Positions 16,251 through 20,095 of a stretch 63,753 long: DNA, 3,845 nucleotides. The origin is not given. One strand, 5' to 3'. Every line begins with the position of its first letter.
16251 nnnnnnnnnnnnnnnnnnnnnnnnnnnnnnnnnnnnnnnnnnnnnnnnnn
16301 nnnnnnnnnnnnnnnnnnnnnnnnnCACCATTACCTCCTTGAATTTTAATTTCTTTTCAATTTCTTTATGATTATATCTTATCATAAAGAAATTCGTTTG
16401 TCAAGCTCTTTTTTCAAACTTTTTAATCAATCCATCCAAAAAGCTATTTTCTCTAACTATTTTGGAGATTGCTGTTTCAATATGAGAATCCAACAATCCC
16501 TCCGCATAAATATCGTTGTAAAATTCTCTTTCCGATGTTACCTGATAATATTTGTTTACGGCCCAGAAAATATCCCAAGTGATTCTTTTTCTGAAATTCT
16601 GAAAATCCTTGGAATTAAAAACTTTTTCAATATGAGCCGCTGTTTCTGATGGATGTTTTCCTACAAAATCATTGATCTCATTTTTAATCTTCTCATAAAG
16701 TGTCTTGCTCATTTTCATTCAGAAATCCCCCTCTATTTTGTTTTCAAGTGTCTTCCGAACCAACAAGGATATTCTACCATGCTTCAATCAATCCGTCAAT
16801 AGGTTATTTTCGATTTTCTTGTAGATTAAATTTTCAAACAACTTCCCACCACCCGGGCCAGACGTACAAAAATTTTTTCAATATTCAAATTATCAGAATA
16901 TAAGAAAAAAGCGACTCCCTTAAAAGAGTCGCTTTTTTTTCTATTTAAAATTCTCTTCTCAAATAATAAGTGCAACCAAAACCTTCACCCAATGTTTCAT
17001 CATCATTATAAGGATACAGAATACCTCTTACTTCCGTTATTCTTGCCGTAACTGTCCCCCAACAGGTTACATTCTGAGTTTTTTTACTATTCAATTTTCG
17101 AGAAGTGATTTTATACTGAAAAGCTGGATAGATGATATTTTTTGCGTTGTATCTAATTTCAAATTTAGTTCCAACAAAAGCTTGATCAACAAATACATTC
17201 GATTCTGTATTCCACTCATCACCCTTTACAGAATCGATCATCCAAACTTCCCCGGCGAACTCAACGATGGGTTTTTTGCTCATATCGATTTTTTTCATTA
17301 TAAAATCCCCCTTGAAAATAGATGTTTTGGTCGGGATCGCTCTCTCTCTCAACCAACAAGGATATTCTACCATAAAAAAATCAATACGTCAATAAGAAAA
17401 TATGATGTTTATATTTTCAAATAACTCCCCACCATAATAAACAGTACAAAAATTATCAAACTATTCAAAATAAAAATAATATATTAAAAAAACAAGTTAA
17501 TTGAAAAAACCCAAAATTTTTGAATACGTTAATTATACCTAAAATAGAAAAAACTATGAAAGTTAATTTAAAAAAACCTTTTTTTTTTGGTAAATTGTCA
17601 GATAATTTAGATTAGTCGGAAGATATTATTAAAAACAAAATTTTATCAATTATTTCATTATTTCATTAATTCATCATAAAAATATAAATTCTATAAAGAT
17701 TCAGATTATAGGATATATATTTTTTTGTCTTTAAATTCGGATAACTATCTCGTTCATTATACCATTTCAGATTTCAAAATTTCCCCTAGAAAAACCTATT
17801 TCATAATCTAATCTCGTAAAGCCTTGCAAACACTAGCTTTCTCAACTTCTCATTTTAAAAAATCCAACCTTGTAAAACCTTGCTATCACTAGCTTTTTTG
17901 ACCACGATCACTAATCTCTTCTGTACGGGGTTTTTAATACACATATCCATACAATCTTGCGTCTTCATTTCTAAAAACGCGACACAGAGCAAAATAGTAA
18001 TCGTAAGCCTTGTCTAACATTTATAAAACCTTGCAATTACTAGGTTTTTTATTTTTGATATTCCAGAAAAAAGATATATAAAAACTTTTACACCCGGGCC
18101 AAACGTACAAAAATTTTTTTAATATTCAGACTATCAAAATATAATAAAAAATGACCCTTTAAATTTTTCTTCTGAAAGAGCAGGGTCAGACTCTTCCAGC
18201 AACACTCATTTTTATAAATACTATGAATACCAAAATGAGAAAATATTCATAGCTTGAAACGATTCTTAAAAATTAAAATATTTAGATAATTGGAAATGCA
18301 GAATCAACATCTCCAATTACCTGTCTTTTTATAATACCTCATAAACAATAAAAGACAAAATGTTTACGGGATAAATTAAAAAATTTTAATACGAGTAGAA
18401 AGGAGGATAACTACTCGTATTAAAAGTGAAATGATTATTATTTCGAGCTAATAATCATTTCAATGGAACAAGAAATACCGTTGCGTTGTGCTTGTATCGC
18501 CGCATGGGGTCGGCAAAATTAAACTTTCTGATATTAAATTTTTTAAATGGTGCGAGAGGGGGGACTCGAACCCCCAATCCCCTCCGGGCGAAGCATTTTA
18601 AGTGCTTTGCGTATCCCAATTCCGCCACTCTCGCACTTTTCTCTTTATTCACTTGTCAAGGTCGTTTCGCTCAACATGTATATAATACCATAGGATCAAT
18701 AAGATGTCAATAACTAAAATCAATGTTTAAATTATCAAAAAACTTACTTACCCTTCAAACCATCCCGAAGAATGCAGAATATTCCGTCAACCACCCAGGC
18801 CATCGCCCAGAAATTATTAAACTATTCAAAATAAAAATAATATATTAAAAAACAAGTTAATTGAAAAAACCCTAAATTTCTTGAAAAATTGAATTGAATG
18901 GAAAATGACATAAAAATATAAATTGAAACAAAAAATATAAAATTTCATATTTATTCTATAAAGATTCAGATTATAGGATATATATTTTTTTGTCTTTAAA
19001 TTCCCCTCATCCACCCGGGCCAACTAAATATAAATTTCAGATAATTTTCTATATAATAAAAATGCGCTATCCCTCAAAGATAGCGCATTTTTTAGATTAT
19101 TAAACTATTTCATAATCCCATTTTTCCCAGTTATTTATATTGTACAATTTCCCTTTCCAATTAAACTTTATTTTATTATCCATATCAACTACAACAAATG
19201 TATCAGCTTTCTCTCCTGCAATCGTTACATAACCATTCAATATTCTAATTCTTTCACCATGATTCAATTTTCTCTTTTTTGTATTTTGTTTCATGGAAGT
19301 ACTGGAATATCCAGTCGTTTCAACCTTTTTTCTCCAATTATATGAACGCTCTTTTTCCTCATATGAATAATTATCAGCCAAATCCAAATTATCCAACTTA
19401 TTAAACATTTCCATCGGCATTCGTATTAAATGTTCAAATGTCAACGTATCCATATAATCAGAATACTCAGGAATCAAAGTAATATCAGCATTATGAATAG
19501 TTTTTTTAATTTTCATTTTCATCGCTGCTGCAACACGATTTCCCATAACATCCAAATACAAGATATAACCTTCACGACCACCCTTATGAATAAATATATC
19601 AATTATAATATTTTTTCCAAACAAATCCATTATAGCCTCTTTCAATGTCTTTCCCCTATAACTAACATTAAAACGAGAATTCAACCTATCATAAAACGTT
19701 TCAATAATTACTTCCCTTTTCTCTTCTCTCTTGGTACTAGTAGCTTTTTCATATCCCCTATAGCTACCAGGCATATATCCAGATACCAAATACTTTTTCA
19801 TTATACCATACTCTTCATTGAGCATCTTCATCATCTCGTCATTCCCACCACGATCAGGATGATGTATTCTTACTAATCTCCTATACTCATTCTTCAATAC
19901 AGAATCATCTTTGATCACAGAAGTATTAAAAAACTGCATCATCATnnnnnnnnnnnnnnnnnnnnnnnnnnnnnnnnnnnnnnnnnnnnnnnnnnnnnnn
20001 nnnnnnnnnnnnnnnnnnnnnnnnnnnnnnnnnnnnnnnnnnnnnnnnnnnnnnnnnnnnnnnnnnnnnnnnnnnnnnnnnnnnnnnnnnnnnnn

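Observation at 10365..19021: GC-rich palindromic box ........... brackets inserted modules like a recombination junction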

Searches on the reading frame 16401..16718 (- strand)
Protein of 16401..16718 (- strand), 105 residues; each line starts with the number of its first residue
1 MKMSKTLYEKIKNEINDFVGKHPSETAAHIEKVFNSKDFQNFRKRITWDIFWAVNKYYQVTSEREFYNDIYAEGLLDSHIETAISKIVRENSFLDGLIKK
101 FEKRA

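Call 63: search_protein_families(library=pfam, proteins=[window:16401-16718:-], max_evalue=0.05)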
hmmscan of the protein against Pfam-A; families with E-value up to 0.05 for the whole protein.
window:16401-16718:- (105 aa): 0 families

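Call 64: search_protein_families(library=phrogs, proteins=[window:16401-16718:-], max_evalue=0.01)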
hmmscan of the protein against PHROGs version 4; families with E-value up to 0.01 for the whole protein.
window:16401-16718:- (105 aa): 1 family
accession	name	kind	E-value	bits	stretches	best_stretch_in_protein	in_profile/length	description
phrog_9817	-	unknown function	2.8e-08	35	1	1-90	1-90/94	-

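Call 94: find_encoding_contigs(protein=window:16401-16718:-, flank=10000)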
Protein window:16401-16718:- (105 aa): 2 contigs read that carry it; 2 places shown.
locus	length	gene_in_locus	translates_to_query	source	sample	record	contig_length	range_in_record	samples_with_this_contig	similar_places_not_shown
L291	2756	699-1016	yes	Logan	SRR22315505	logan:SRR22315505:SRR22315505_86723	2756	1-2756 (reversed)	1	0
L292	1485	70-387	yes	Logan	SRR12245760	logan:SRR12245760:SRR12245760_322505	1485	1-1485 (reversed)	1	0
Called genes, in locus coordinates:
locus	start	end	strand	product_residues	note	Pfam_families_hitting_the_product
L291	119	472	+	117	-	-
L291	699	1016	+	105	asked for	-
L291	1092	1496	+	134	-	PF02178:AT_hook (faint)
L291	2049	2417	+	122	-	-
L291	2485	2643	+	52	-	-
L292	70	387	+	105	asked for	-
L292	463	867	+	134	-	PF02178:AT_hook (faint)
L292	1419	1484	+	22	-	?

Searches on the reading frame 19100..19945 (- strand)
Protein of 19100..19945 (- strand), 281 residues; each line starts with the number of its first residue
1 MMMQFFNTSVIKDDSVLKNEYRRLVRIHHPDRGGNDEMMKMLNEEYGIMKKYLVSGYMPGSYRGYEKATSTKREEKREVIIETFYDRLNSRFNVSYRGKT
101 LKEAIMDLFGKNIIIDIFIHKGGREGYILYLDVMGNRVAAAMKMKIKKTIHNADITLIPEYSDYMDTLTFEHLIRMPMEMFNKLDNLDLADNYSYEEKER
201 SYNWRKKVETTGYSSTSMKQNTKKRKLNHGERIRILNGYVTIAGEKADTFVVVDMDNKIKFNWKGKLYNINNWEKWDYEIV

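Call 9: search_protein_families(library=pfam, proteins=[window:19100-19945:-], max_evalue=0.01)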
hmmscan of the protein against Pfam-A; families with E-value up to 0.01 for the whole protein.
window:19100-19945:- (281 aa): 2 families
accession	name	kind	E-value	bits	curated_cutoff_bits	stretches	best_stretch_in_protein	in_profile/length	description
PF01775.22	Ribosomal_L18A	-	0.0006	20.5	22.9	1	49-96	1-50/59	Ribosomal proteins 50S-L18Ae/60S-L20/60S-L18A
PF00226.36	DnaJ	-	0.0022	18.5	27.8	1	13-49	13-53/63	DnaJ domain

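Call 49: find_homologous_proteins(query=window:19100-19945:-)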
Query window:19100-19945:- (281 aa): 2 proteins with E <= 0.001 among 478 candidates.
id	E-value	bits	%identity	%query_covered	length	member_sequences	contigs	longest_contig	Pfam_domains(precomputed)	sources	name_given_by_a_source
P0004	2.7e-184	629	100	100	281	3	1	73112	-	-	-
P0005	6.2e-117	408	66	99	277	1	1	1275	-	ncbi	-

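Call 50: find_encoding_contigs(protein=P0005, flank=10000)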
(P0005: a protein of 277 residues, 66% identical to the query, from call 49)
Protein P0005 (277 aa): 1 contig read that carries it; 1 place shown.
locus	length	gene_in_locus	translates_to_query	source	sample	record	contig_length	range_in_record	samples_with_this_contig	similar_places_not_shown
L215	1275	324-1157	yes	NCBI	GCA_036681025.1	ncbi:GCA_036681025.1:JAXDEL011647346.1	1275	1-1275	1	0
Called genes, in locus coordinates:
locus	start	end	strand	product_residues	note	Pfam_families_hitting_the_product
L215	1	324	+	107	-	?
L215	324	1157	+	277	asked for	-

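Call 64: search_protein_families(library=phrogs, proteins=[window:19100-19945:-], max_evalue=0.01)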
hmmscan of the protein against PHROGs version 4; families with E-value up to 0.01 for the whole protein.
window:19100-19945:- (281 aa): 4 families
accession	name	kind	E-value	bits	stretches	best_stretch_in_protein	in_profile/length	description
phrog_13942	-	unknown function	5.6e-07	30.1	1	14-95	29-106/336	-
phrog_15863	-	unknown function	6.4e-05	23.4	1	1-54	145-198/312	-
phrog_7739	-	unknown function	0.0011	18.4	1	21-85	30-94/565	-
phrog_9210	-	unknown function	0.0089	16.7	0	13-43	162-193/204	-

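Call 73: find_related_loci(query=A3, collection=genome_contigs, flank=10000)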
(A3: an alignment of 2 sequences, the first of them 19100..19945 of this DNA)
Query A3 (281 aa) in genome_contigs; peptide patterns used: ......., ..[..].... (x = any residue, [..] = any of these).
125 stretches matched a pattern; 1 encode a relative of the query (tblastn E <= 1e-3); 1 distinct loci.
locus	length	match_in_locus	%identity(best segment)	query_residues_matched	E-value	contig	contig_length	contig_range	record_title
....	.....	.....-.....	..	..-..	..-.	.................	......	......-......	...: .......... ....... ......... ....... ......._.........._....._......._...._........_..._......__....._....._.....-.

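Call 74: find_related_loci(query=A3, collection=viral_contigs, flank=10000)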
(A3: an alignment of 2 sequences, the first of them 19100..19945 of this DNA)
Query A3 (281 aa) in viral_contigs; peptide patterns used: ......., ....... (x = any residue, [..] = any of these).
47 stretches matched a pattern, but none encodes a relative of the query by tblastn (E <= 1e-3).

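Call 75: list_cluster_members(proteins=[window:19100-19945:-, window:16945-17298:-, window:16401-16718:-, window:15921-16331:-, window:15000-15368:-, window:13419-13727:-, window:11853-12167:-, window:19942-20178:-, window:9378-10250:-, window:12483-12647:-])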
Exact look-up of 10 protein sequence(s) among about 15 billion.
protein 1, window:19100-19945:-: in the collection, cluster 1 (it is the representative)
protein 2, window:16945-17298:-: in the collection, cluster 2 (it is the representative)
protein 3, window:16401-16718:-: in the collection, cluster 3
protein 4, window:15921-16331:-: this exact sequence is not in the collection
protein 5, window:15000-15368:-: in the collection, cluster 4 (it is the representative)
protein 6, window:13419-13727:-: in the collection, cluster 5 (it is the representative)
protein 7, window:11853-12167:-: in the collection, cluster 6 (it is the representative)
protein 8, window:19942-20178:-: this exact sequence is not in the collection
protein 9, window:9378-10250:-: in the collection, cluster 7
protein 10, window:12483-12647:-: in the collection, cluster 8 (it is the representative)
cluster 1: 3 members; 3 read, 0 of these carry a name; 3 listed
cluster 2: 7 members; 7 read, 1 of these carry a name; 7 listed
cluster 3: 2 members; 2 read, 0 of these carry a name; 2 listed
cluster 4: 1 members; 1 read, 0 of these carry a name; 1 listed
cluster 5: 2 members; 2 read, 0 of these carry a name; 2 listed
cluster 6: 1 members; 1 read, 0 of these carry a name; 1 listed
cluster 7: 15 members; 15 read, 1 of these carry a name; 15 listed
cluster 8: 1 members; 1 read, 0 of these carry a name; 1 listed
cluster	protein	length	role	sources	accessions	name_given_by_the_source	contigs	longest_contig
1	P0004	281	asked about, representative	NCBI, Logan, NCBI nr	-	-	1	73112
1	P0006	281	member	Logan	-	-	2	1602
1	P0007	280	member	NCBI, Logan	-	-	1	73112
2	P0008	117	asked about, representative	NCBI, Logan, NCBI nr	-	-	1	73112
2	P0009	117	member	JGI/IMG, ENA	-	hypothetical protein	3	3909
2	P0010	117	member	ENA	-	-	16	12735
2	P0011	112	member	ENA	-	-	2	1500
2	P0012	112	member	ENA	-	-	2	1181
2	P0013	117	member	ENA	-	-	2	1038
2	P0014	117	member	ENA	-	-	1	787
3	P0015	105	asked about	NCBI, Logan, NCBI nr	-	-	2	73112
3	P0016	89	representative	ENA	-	-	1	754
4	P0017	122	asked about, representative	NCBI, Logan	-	-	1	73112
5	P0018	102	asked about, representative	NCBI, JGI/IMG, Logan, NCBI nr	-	-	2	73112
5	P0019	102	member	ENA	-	-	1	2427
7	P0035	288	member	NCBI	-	-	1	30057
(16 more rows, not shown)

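Call 76: find_encoding_contigs(protein=P0010, flank=10000, max_places=10)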
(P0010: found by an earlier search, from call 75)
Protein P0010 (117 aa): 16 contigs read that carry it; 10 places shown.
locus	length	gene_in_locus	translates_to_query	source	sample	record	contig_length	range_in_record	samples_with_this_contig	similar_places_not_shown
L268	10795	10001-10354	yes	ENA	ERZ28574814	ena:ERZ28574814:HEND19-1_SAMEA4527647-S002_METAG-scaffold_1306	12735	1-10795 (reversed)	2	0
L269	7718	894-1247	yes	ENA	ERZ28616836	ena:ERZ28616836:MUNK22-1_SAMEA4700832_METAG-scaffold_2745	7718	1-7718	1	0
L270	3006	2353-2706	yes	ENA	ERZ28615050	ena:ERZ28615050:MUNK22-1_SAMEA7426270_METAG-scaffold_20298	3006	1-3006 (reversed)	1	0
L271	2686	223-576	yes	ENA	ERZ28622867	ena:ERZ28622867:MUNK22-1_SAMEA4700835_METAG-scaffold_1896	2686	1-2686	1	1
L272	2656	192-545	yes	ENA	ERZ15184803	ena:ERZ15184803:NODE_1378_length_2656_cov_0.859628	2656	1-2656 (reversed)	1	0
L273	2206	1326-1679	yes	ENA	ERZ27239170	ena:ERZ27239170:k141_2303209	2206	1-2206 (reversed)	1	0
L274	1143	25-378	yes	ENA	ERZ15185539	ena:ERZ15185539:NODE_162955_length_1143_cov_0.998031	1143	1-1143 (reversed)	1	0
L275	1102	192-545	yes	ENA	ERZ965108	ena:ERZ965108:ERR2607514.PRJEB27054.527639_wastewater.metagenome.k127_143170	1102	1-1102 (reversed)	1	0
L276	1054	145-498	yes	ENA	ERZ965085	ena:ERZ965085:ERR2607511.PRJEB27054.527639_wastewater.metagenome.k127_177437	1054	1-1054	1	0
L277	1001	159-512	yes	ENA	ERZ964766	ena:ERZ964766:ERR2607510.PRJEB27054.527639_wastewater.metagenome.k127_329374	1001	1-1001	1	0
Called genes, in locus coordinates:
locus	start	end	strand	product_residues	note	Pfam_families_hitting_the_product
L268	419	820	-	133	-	-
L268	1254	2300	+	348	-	PF09414:RNA_ligase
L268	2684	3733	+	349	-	PF09414:RNA_ligase, PF18043:T4_Rnl2_C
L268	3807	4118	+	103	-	-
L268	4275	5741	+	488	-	PF00395:SLH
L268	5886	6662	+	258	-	PF00497:SBP_bac_3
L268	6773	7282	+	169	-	-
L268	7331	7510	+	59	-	-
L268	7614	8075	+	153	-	-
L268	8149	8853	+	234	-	PF00149:Metallophos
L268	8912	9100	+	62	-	-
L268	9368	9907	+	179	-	-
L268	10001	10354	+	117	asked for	-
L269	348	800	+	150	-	-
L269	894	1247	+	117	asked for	-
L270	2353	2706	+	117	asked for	-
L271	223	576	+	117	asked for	-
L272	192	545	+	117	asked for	-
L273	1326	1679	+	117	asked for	-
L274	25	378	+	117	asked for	-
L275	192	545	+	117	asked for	-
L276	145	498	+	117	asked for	-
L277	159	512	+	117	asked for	-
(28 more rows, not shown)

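Call 82: find_encoding_contigs(protein=P0019, flank=10000)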
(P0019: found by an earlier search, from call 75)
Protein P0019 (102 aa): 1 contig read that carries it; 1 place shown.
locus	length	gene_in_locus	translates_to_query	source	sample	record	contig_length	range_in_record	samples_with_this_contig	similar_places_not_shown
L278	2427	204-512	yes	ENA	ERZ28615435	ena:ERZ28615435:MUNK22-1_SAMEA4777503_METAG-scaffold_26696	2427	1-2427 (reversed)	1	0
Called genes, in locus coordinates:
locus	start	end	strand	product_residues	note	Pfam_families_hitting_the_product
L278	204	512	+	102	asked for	-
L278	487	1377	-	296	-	PF01590:GAF (weak), PF13185:GAF_2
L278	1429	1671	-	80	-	-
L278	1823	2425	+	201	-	?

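Call 83: find_encoding_contigs(protein=P0035, flank=10000)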
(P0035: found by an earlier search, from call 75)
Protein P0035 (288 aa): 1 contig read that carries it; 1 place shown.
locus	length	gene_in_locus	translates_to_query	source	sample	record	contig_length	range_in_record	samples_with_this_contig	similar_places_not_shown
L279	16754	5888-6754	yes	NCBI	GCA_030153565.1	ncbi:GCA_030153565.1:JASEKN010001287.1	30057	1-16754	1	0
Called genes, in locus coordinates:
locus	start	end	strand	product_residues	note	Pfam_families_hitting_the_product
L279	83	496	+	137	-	PF00011:HSP20 (faint)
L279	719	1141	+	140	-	PF09643:YopX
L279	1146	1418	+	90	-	-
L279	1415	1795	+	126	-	-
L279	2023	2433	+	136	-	PF00011:HSP20 (weak)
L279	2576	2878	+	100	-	PF27050:Phage_P22_Y8K6 (weak)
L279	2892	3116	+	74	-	-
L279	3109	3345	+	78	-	-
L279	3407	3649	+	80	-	-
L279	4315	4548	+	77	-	-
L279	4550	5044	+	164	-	PF04973:NMN_transporter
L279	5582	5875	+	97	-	-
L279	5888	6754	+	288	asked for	PF04973:NMN_transporter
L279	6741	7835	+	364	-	PF13521:AAA_28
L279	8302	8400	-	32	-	-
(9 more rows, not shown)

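Call 84: find_encoding_contigs(protein=P0006, flank=10000)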
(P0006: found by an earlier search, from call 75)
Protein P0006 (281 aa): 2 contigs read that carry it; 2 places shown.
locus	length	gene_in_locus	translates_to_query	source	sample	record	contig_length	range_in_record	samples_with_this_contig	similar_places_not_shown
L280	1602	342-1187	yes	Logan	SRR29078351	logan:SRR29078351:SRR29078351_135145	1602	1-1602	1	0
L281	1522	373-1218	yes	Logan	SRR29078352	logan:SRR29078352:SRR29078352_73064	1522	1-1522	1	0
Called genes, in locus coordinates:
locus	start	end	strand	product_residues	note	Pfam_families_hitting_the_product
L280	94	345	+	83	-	-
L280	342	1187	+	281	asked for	-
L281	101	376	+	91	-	-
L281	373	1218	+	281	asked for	-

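Call 86: find_encoding_contigs(protein=P0009, flank=10000)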
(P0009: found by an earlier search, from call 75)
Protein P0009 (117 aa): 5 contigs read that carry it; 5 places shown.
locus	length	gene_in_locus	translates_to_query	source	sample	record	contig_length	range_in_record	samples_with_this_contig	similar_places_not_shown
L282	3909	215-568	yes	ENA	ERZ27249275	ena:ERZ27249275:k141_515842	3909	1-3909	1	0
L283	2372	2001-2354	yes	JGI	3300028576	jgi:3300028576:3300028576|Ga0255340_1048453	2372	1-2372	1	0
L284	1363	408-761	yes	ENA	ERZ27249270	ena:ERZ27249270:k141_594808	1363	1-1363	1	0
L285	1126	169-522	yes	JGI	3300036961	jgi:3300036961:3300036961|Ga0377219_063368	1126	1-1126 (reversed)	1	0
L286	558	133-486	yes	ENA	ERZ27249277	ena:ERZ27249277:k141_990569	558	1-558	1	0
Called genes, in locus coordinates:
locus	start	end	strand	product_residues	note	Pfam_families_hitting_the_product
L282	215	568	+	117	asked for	-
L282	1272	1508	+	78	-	-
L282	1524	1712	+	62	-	-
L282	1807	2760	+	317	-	PF06067:DUF932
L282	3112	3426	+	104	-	-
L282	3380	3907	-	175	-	?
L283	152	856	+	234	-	PF00149:Metallophos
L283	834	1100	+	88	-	-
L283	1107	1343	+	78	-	-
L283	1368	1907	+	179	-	-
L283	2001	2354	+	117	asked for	-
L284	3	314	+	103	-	?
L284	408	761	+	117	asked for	-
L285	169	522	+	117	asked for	-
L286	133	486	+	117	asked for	-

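Call 87: find_encoding_contigs(protein=P0016, flank=10000)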
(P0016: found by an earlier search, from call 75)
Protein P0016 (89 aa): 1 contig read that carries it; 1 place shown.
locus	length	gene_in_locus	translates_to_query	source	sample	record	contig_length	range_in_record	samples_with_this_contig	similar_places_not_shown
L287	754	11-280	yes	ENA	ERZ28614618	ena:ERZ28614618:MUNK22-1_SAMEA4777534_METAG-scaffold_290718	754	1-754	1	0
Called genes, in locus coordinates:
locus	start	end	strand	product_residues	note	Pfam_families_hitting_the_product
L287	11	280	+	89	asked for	-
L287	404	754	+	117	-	?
